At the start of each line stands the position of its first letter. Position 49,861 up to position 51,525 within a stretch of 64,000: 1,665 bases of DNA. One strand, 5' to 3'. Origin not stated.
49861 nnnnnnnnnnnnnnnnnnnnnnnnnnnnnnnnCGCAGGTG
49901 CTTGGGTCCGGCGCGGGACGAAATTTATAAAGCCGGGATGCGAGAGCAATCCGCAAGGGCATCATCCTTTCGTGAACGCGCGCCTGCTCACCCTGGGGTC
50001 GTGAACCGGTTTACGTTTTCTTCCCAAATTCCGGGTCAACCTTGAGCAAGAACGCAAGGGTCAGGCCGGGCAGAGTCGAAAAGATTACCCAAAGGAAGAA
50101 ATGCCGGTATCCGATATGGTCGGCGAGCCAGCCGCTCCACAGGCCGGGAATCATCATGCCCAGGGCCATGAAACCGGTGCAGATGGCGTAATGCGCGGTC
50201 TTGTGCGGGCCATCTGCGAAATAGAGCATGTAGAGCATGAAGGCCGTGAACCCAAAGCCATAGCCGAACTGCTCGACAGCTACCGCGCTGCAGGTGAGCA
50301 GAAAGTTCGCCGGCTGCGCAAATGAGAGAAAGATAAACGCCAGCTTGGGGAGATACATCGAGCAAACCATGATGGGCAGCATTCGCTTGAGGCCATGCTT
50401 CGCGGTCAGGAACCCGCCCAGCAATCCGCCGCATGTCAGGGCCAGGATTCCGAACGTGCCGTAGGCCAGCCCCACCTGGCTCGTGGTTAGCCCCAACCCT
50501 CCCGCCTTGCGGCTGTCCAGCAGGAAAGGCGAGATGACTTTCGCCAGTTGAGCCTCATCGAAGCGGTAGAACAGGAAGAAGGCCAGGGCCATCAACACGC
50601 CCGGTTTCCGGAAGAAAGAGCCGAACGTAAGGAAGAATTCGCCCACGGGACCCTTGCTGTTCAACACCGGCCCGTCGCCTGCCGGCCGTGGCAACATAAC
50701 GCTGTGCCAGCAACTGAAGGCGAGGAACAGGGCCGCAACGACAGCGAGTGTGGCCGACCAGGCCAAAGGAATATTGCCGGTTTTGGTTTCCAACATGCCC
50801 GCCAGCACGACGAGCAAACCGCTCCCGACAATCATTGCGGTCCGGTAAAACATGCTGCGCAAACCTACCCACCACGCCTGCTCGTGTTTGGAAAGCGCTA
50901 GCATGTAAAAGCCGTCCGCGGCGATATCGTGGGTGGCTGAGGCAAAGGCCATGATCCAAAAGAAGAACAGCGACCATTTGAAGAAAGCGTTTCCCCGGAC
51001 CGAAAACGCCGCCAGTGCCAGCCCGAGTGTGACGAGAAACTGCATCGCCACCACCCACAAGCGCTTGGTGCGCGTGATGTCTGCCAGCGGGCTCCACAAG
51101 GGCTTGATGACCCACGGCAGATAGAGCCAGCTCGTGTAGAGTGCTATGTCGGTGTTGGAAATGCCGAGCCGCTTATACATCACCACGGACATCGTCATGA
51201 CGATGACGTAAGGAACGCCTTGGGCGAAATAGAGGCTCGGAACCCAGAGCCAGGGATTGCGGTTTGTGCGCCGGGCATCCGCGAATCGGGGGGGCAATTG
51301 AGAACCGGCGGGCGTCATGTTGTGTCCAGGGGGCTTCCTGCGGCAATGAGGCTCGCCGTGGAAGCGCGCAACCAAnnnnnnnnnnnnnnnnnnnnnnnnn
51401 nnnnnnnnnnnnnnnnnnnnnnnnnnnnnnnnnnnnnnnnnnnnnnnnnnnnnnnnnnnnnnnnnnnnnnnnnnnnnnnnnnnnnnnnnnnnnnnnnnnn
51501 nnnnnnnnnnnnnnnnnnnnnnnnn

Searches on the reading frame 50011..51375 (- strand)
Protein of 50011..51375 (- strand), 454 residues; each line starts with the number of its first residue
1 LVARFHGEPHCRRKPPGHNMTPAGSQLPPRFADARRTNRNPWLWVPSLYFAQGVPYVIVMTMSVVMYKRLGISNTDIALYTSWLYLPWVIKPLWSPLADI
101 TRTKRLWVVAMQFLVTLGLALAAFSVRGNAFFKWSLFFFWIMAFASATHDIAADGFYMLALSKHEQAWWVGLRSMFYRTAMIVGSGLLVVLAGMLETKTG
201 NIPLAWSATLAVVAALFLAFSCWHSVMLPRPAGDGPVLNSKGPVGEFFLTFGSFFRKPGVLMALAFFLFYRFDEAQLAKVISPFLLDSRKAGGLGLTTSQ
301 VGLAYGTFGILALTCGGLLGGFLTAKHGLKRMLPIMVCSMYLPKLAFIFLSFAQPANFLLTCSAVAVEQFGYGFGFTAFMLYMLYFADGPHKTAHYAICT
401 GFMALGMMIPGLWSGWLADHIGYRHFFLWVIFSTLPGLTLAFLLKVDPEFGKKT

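Call 43: search_protein_families(library=pfam, proteins=[window:50011-51375:-])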
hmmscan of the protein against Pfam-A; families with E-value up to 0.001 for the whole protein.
window:50011-51375:- (454 aa): 2 families
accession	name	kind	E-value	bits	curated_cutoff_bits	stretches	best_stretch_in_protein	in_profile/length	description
PF07690.21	MFS_1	-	1.2e-17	64.3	33.4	2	291-452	24-179/347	Major Facilitator Superfamily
PF03092.22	BT1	-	7.1e-10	38.6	22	1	52-234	1-187/432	BT1 family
